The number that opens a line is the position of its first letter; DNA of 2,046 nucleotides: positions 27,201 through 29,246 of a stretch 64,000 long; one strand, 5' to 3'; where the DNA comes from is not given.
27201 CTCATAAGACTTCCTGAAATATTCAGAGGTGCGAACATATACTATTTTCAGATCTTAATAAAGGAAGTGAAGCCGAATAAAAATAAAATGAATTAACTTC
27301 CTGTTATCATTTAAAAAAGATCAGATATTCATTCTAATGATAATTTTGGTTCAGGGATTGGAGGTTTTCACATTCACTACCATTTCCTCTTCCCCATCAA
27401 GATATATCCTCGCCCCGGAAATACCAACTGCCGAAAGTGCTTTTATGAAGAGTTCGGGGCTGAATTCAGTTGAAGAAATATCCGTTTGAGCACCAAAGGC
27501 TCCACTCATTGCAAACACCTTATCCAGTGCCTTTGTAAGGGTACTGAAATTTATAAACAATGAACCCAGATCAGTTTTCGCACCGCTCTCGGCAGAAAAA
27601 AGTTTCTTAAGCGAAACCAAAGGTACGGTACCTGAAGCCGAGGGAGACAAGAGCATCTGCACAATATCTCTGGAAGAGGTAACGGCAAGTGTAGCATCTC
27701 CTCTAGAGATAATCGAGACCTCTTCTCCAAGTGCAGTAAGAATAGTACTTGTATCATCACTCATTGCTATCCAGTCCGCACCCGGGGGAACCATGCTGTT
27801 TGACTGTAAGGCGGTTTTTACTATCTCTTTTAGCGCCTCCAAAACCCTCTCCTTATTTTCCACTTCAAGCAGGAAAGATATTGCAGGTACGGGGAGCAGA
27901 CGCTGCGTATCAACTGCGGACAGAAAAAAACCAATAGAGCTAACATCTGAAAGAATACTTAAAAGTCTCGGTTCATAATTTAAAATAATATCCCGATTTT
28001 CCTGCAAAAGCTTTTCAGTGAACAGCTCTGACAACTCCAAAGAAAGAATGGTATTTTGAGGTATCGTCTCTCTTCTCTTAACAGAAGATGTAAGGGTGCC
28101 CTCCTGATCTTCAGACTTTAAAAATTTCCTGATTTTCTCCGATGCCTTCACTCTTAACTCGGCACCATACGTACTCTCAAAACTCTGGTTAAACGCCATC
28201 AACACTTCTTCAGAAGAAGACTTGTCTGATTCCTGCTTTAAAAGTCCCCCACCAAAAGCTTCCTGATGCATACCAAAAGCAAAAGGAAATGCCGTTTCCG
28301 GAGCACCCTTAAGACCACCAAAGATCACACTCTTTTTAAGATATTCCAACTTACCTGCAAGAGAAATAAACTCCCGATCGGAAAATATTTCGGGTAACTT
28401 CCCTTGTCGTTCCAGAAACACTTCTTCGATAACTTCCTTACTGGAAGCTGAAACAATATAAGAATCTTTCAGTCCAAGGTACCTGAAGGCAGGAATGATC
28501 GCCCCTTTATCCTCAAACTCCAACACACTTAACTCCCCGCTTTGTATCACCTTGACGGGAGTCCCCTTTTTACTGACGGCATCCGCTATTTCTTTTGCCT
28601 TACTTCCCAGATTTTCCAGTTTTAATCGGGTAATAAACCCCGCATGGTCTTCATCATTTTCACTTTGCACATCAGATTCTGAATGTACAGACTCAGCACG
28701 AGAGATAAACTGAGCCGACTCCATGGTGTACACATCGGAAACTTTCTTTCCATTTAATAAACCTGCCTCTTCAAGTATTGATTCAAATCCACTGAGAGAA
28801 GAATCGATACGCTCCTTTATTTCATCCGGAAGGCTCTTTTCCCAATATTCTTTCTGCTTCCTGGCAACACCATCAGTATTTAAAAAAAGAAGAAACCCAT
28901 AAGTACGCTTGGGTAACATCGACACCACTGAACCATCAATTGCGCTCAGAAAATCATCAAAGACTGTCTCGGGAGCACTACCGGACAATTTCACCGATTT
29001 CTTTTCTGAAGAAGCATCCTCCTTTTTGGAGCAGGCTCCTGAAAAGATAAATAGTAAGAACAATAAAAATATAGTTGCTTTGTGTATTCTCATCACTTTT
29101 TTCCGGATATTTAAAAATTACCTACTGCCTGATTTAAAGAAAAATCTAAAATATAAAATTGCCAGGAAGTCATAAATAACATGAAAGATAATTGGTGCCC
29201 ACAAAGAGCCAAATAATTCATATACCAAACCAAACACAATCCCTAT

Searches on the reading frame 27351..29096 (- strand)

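Call 3: search_protein_families(library=pfam, proteins=[window:27351-29096:-], max_evalue=1)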
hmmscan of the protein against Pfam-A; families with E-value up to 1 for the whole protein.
window:27351-29096:- (581 aa): 1 family
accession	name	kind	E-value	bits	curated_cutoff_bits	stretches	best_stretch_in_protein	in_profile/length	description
PF08503.15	DapH_N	-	0.11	13.2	27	1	167-222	3-56/86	Tetrahydrodipicolinate succinyltransferase N-terminal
